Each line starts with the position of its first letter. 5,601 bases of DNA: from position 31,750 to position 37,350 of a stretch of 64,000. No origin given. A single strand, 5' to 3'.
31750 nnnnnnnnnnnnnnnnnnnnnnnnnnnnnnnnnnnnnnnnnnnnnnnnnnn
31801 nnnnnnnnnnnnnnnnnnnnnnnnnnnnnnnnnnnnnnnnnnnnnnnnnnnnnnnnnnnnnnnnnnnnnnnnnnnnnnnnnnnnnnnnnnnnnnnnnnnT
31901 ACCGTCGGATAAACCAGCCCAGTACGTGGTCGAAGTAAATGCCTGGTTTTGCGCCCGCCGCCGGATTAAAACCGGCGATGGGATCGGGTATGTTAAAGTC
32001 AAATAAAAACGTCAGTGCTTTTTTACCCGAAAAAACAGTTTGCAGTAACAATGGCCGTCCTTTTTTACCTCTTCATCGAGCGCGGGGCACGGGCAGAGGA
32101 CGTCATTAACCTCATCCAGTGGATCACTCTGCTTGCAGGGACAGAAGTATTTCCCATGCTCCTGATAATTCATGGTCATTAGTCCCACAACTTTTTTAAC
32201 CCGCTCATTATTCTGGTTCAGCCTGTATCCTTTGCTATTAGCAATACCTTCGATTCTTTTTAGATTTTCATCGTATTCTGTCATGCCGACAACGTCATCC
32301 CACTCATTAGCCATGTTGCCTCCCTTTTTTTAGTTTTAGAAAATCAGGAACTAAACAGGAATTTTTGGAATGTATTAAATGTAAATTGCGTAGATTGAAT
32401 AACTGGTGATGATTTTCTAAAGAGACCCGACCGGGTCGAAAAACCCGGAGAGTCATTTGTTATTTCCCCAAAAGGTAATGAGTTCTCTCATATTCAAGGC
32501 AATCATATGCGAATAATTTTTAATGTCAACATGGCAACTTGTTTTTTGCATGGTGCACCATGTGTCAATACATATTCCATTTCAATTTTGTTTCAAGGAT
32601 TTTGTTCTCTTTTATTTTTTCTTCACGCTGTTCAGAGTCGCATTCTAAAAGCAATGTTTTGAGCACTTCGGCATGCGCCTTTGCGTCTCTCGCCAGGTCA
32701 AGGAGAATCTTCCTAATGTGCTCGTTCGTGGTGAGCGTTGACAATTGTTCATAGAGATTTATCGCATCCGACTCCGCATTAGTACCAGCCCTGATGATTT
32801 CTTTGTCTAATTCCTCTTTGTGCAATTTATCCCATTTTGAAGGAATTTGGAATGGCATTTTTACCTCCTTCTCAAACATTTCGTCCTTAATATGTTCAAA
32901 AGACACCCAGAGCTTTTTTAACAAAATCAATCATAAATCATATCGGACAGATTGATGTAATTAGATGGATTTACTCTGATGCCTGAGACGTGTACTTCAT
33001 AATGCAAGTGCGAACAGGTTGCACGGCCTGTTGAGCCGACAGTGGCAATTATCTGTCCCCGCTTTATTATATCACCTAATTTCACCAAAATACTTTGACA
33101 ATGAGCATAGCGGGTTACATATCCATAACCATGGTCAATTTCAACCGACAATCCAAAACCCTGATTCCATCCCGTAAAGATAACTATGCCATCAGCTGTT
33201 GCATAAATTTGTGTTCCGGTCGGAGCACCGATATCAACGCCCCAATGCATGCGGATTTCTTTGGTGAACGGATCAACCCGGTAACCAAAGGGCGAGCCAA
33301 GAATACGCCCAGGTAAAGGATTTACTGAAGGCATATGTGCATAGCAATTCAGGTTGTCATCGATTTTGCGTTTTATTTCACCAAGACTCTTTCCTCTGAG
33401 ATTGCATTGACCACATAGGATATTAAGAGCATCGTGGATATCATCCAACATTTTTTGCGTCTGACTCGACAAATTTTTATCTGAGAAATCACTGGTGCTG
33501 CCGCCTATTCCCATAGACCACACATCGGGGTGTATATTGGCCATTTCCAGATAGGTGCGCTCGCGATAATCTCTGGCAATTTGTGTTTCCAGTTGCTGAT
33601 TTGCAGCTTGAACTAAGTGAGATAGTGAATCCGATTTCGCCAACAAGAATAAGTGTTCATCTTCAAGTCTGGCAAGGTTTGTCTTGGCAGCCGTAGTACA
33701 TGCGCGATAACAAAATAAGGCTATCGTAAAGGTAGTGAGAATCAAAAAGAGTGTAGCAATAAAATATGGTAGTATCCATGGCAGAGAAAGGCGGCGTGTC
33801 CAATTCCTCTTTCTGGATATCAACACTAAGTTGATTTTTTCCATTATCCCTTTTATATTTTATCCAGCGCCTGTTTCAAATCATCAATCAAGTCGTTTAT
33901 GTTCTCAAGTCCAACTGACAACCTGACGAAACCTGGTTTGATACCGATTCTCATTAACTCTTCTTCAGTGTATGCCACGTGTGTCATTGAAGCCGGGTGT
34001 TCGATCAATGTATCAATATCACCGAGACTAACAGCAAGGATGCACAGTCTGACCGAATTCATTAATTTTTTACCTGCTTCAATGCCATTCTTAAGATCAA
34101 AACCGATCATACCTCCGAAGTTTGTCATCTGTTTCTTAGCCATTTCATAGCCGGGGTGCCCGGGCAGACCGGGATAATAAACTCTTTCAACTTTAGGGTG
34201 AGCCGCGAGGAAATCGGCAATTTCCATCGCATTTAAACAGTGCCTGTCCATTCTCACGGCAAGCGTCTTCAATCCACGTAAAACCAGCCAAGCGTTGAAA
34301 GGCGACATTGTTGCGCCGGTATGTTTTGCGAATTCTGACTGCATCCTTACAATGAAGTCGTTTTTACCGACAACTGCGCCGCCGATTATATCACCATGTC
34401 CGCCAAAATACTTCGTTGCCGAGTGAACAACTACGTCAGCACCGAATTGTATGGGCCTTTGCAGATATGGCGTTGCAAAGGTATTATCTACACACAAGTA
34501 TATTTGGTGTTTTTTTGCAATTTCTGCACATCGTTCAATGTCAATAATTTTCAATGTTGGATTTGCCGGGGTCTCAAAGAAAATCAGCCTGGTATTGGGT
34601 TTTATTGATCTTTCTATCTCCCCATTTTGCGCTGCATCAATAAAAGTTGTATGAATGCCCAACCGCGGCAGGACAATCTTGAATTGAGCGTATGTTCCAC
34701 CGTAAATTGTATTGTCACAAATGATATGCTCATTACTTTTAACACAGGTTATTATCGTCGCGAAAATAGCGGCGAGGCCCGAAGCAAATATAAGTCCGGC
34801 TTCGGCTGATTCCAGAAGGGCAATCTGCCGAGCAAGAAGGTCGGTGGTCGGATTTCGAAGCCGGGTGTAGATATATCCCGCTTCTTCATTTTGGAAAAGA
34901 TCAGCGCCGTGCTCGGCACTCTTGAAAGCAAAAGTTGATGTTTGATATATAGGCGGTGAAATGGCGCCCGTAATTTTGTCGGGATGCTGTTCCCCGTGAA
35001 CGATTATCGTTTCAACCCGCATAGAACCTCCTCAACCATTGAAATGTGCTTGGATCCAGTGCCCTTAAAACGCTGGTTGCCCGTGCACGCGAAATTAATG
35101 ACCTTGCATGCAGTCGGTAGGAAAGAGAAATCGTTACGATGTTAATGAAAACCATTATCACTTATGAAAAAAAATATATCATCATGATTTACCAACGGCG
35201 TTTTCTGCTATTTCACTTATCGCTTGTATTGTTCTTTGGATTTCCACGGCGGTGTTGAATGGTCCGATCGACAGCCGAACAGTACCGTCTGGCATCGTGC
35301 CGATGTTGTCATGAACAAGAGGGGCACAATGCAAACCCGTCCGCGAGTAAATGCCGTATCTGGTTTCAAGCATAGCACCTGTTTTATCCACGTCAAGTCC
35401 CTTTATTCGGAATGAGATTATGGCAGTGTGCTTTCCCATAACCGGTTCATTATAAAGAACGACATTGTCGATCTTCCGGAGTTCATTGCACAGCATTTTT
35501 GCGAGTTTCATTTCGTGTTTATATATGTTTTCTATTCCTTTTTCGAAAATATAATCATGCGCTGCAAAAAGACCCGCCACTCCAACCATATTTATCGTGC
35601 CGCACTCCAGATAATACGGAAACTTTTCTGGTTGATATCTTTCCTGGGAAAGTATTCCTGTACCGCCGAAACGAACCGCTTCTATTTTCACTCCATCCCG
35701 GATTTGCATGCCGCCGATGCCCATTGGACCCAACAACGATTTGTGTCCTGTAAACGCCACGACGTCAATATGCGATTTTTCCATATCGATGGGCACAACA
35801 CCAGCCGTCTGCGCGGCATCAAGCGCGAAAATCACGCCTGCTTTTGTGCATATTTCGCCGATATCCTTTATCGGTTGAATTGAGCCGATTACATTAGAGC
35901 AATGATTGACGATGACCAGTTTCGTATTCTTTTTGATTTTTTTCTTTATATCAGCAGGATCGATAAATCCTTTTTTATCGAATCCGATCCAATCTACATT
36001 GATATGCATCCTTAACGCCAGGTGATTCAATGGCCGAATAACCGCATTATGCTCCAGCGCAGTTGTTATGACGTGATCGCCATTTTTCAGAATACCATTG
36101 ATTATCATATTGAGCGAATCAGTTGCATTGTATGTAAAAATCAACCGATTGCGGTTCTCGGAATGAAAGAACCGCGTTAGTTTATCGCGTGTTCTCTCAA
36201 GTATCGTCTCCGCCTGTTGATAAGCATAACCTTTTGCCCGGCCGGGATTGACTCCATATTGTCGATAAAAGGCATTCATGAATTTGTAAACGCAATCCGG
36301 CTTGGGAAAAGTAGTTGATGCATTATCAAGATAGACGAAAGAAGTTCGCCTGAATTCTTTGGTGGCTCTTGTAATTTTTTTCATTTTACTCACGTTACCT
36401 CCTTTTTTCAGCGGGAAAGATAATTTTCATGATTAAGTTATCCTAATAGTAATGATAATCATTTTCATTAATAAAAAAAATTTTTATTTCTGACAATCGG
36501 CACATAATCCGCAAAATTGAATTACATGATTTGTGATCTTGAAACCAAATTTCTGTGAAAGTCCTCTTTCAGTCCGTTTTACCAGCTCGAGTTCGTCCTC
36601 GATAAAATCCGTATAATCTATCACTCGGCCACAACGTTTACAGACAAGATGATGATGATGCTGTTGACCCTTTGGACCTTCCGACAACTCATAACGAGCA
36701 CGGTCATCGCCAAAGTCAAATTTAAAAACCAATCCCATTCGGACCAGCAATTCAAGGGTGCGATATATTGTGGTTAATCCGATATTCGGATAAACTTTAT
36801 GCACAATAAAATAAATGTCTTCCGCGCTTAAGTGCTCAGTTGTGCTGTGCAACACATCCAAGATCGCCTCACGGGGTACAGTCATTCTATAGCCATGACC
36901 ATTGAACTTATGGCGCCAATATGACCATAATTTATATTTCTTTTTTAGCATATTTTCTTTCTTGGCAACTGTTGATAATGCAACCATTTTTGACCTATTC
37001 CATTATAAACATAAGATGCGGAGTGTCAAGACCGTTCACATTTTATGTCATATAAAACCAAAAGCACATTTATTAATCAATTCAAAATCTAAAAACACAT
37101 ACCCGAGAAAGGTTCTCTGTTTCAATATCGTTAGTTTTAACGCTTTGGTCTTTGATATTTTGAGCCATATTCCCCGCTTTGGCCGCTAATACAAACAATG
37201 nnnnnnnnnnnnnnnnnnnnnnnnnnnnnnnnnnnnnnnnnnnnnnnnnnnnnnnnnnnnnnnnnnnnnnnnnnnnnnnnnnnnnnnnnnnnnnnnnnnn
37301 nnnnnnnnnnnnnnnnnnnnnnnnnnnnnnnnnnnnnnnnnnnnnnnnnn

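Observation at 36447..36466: Canonical Fur box between Fur copy 2 and the NifS-like / MGL / M23 operon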

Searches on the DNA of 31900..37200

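Call 39: search_rna_families(source=window, start=31900, end=37200, threshold=evalue, max_evalue=1)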
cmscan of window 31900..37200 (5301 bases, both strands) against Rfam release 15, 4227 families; matches with E-value up to 1: 1.
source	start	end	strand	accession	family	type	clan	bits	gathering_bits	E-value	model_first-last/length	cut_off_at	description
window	34528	34574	-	RF02359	MS2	Cis-reg;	-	19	40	0.44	1-36/36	no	Bacteriophage MS2 operator hairpin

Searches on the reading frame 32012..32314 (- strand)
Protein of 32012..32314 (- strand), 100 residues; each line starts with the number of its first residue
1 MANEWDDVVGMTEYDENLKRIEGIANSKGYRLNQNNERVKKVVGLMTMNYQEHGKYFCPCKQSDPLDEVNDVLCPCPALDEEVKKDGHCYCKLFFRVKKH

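Call 6: search_protein_families(library=pfam, proteins=[window:32012-32314:-])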
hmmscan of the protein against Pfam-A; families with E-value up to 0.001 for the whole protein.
window:32012-32314:- (100 aa): 1 family
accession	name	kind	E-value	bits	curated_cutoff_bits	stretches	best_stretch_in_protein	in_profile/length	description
PF02943.20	FeThRed_B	-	6.4e-13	49.1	22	1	20-95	8-86/106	Ferredoxin thioredoxin reductase catalytic beta chain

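Call 9: search_protein_families(library=ncbifam, proteins=[window:32012-32314:-], max_evalue=0.001)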
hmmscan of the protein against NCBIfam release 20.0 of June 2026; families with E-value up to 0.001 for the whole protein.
window:32012-32314:- (100 aa): 1 family
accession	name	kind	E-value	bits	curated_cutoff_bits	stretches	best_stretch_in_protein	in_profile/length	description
NF041072.1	FtrB_double_U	equivalog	7.8e-10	38.6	160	1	24-95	19-91/121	FtrB family double-selenoprotein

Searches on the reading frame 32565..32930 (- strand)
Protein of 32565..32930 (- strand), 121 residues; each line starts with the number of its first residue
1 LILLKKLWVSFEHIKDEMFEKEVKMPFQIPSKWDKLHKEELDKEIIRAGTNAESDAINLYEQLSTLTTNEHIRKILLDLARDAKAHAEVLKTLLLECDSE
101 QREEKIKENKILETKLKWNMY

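Call 6: search_protein_families(library=pfam, proteins=[window:32565-32930:-])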
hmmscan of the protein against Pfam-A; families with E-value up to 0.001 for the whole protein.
window:32565-32930:- (121 aa): 1 family
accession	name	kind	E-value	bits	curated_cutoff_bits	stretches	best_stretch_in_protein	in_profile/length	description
PF02915.23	Rubrerythrin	-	1.8e-07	32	22.8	1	44-118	1-78/137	Rubrerythrin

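Call 9: search_protein_families(library=ncbifam, proteins=[window:32565-32930:-], max_evalue=0.001)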
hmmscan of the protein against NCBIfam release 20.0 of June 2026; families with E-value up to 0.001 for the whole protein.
window:32565-32930:- (121 aa): 3 families
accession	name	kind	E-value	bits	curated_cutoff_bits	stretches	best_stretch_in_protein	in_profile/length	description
NF058679.1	EncB_fam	subfamily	8.5e-10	38.7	90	1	34-108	14-87/117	encapsulin nanocompartment ferritin-likeEncB family encapsulin nanocompartment ferritin-like cargo protein cargo protein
TIGR04535.1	ferrit_encaps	subfamily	4.9e-06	26.5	125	1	43-105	13-81/114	encapsulin-associated ferritin-like protein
NF045676.1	FeExpMbfA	equivalog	2.8e-05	23.7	450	1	37-106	92-162/318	iron exporter MbfA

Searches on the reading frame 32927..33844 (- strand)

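Call 6: search_protein_families(library=pfam, proteins=[window:32927-33844:-])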
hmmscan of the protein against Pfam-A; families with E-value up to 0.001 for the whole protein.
window:32927-33844:- (305 aa): 1 family
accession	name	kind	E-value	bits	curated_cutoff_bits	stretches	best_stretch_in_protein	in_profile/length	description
PF01551.29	Peptidase_M23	-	4e-34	117.1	28.7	1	198-293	1-96/96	Peptidase family M23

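Call 9: search_protein_families(library=ncbifam, proteins=[window:32927-33844:-], max_evalue=0.001)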
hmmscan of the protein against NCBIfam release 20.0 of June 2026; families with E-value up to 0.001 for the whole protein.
window:32927-33844:- (305 aa): 13 families
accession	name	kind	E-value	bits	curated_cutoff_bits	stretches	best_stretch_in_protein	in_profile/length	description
NF053824.1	PdgNdpepShyC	equivalog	1.9e-28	99.6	700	1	177-294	272-390/429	peptidoglycan DD-endopeptidase ShyC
NF008652.0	PRK11649.1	equivalog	1e-27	97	341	1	188-293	301-406/439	murein DD-endopeptidase MepM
NF053825.1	PdgNdpepShyA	equivalog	2.6e-25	89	700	1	188-293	284-389/425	peptidoglycan DD-endopeptidase ShyA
NF052530.1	Heli_ShapePgp3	exception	4.3e-25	88.4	300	1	183-299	150-266/270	peptidoglycan metallopeptidase Pgp3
NF052336.1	PdgHdaseHSB100310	equivalog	1.7e-22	80.2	500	1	184-288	45-145/316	peptidoglycan hydrolase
NF052529.1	PG_M23_Pgp6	exception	8.7e-21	74.1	600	1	199-297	334-432/452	peptidoglycan metallopeptidase Pgp6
NF008644.1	PRK11637.1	equivalog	9.9e-21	74.2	270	1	194-296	281-382/385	murein hydrolase activator EnvC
NF041208.1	celldiv_DipM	equivalog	6.5e-19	68.4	740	1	176-297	301-417/419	cell division endopeptidase DipM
NF008123.1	PRK10871.1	equivalog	6e-18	65.4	311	1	198-297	263-362/365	murein hydrolase activator NlpD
NF040883.1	amid_act_ActS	equivalog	9.4e-18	64.4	375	1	200-297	136-233/242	amidase activator ActS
NF050804.1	CellDivDipMCaul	equivalog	1.6e-16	60.3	900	1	201-285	529-614/634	cell division endopeptidase DipM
NF053738.1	S2SprSpoIIQBc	equivalog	1.4e-13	51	250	1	199-298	121-224/232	stage II sporulation protein SpoIIQ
NF004799.0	PRK06148.1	subfamily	0.00029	18.9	1128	1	198-286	439-539/1015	hypothetical protein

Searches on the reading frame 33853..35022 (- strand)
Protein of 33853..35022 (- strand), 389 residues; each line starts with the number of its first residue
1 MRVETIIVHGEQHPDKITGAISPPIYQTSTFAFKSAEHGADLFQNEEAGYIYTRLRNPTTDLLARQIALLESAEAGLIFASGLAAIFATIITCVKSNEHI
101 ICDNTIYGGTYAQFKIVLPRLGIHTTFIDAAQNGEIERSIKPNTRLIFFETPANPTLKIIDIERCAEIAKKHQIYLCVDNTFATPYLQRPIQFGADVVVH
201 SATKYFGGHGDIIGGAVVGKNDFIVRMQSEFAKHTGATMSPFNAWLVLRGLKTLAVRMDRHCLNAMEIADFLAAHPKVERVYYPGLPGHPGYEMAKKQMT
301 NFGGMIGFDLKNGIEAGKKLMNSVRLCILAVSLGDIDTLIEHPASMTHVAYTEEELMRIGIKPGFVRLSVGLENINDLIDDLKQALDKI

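Call 6: search_protein_families(library=pfam, proteins=[window:33853-35022:-])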
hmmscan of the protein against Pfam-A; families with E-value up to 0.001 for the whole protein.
window:33853-35022:- (389 aa): 4 families
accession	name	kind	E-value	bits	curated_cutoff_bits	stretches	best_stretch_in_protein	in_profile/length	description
PF01053.26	Cys_Met_Meta_PP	-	1e-152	508.6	27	1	4-386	1-380/381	Cys/Met metabolism PLP-dependent enzyme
PF00155.27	Aminotran_1_2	-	6.9e-08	32.5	19.7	1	52-218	44-233/361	Aminotransferase class I and II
PF00266.25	Aminotran_5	-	1.3e-06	28.1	21.5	1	76-228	63-222/371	Aminotransferase class-V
PF06838.17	Met_gamma_lyase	-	3e-06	26.5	24.2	1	113-227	120-246/405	Methionine gamma-lyase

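Call 9: search_protein_families(library=ncbifam, proteins=[window:33853-35022:-], max_evalue=0.001)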
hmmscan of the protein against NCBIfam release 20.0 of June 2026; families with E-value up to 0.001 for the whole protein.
window:33853-35022:- (389 aa): 58 families (the best 25 are shown)
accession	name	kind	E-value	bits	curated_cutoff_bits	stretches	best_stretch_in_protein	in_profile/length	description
NF004876.0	PRK06234.1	subfamily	1.7e-155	518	666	1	4-389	10-398/400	methionine gamma-lyase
TIGR01328.1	met_gam_lyase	equivalog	2.1e-154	514.1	549.7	1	2-388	3-390/391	methionine gamma-lyase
NF005695.0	PRK07503.1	equivalog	2.2e-148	494.3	666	1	6-388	13-396/403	methionine gamma-lyase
NF005263.0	PRK06767.1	equivalog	1.3e-139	465.5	617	1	2-389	5-386/392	methionine gamma-lyase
TIGR01326.1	OAH_OAS_sulfhy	subfamily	1.2e-136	455.8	495.1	2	3-224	2-223/418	O-acetylhomoserine aminocarboxypropyltransferase/cysteine synthase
NF006003.0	PRK08133.1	equivalog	1.2e-127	425.9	522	1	5-387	14-395/396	O-succinylhomoserine sulfhydrylase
NF005871.0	PRK07811.1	equivalog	9.6e-127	422.7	513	1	3-389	13-389/389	cystathionine gamma-synthase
NF006096.0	PRK08248.1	equivalog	3.9e-124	414.6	726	2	2-232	8-238/431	homocysteine synthase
NF004821.0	PRK06176.1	equivalog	2.3e-123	411.8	642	1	1-389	1-379/380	cystathionine gamma-synthase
NF005810.0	PRK07671.1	equivalog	2.8e-122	408.4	594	1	1-386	1-376/377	bifunctional cystathionine gamma-lyase/homocysteine desulfhydrase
NF005872.0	PRK07812.1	equivalog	5.5e-120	400.8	703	2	3-223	17-238/439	bifunctional o-acetylhomoserine/o-acetylserine sulfhydrylase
TIGR01325.1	O_suc_HS_sulf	equivalog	1.7e-119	398.8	510.05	1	24-386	20-380/380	O-succinylhomoserine sulfhydrylase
NF005976.0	PRK08064.1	equivalog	1.3e-118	396.3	627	1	3-389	7-383/390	cystathionine beta-lyase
NF006004.0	PRK08134.1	equivalog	1.2e-116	390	636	2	2-221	8-227/433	O-acetylhomoserine aminocarboxypropyltransferase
NF006097.0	PRK08249.1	equivalog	1.9e-115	385.4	600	1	9-389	18-396/402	cystathionine gamma-synthase family protein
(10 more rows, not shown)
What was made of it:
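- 33853..35022 (-): Methionine-gamma-lyase-like PLP enzyme, copy 2. It scores below the NCBIfam equivalog cutoffs. calls 6, 9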

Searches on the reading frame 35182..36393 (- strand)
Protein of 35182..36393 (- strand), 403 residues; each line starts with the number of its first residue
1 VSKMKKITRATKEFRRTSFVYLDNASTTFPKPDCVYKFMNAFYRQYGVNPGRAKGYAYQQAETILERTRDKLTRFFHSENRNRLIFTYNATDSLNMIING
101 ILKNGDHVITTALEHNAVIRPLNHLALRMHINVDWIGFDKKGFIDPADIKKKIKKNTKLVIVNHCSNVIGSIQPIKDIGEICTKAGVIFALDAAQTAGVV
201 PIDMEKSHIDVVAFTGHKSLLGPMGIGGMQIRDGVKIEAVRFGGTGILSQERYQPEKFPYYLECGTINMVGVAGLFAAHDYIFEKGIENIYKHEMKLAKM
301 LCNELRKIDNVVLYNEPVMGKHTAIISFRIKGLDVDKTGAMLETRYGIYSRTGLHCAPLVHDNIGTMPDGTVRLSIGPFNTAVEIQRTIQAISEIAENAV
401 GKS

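Call 6: search_protein_families(library=pfam, proteins=[window:35182-36393:-])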
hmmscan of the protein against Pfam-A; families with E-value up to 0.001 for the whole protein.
window:35182-36393:- (403 aa): 7 families
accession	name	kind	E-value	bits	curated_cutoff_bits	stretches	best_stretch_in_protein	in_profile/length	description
PF00266.25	Aminotran_5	-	8.4e-88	295.3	21.5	1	20-387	1-370/371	Aminotransferase class-V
PF01053.26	Cys_Met_Meta_PP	-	4.9e-11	42.2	27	1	49-222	37-202/381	Cys/Met metabolism PLP-dependent enzyme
PF01041.23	DegT_DnrJ_EryC1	-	5.7e-10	39.4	19.8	1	85-231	43-185/360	DegT/DnrJ/EryC1/StrS aminotransferase family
PF00155.27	Aminotran_1_2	-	3.7e-07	30.1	19.7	1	66-199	45-192/361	Aminotransferase class I and II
PF00282.25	Pyridoxal_deC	-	9.2e-07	28.4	27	1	124-331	160-375/375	Pyridoxal-dependent decarboxylase conserved domain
PF00464.25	SHMT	-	1.6e-06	27.4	27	1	139-342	151-351/399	Serine hydroxymethyltransferase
PF01212.27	Beta_elim_lyase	-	6e-06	26.2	27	1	85-307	51-232/288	Beta-eliminating lyase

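Call 9: search_protein_families(library=ncbifam, proteins=[window:35182-36393:-], max_evalue=0.001)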
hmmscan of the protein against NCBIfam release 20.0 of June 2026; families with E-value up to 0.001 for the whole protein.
window:35182-36393:- (403 aa): 53 families (the best 25 are shown)
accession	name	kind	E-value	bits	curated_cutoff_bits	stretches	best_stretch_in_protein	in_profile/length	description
TIGR01977.1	am_tr_V_EF2568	hypoth_equivalog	5.4e-136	453.5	377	1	20-395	1-376/376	cysteine desulfurase family protein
NF040779.1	Sec_lyase_SclA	exception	2.4e-101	339.4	525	1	20-395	1-376/378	selenocysteine lyase SclA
TIGR01979.1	sufS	subfamily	4.9e-77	259.5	475.1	1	13-396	13-399/403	SufS family cysteine desulfurase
NF041166.1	f2_encap_cargo1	exception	9.7e-57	193.4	800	1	18-394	245-622/623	family 2A encapsulin nanocompartment cargo protein cysteine desulfurase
TIGR03402.1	FeS_nifS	equivalog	8.8e-52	176.1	530.75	1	20-397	1-371/379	cysteine desulfurase NifS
NF006791.0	PRK09295.1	equivalog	2.4e-47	161.9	661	1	12-395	17-401/406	cysteine desulfurase SufS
NF010611.0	PRK14012.1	equivalog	3.1e-47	161.4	548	1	20-316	7-294/406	IscS subfamily cysteine desulfurase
TIGR03235.1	DNA_S_dndA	equivalog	9.8e-47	159.9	480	1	21-342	1-312/353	cysteine desulfurase DndA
NF008126.0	PRK10874.1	equivalog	1.3e-46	159.6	607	1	17-394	18-394/401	cysteine desulfurase CsdA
TIGR02006.1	IscS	equivalog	9.2e-45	153.3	643.2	1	20-328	5-303/402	IscS subfamily cysteine desulfurase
TIGR03392.1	FeS_syn_CsdA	equivalog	1.5e-44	152.7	493.6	1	17-394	15-391/398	cysteine desulfurase CsdA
TIGR01976.1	am_tr_V_VC1184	hypoth_equivalog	4.6e-41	141.4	352.35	1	17-392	17-401/401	cysteine desulfurase-like protein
TIGR03403.1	nifS_epsilon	equivalog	3.7e-39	134.6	587.7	1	20-397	1-374/382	NifS family cysteine desulfurase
NF002806.0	PRK02948.1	subfamily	2.5e-36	125.5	304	1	20-399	2-375/381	IscS subfamily cysteine desulfurase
NF006810.0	PRK09331.1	subfamily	5.8e-17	61.5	301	1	86-315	85-317/397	Sep-tRNA:Cys-tRNA synthetase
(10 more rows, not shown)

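Call 29: find_related_loci(query=window:35182-36384:-, collection=metagenome_contigs, flank=5000)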
Query window:35182-36384:- (400 aa) in metagenome_contigs; peptide patterns used: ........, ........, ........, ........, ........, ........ (x = any residue, [..] = any of these).
598 stretches matched a pattern (row limit reached: there are more); 16 encode a relative of the query (tblastn E <= 1e-3); 16 distinct loci.
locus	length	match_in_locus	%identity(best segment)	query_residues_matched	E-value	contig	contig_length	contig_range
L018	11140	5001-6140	55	15-394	1e-134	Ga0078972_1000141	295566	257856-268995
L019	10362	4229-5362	54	17-394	8e-133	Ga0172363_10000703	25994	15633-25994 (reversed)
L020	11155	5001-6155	52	10-394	3e-129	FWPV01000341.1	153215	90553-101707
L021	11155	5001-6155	52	9-393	9e-128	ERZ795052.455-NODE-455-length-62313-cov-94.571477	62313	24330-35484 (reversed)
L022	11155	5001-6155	52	9-393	9e-128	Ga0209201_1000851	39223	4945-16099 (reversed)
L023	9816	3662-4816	52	9-393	1e-125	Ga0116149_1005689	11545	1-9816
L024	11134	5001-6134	53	17-394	8e-125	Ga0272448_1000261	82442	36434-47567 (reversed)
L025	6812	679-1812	53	17-394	7e-125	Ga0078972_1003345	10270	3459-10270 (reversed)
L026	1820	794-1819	49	16-357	3e-117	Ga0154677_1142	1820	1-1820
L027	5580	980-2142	51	6-393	1e-109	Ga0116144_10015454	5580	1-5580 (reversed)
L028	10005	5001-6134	55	17-394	2e-135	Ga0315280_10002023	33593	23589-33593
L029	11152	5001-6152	52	10-393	7e-126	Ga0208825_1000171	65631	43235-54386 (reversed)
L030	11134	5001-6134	38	18-395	3e-72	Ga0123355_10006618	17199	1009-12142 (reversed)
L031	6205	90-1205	30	14-392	6e-39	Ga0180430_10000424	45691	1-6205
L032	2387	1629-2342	32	17-241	1e-32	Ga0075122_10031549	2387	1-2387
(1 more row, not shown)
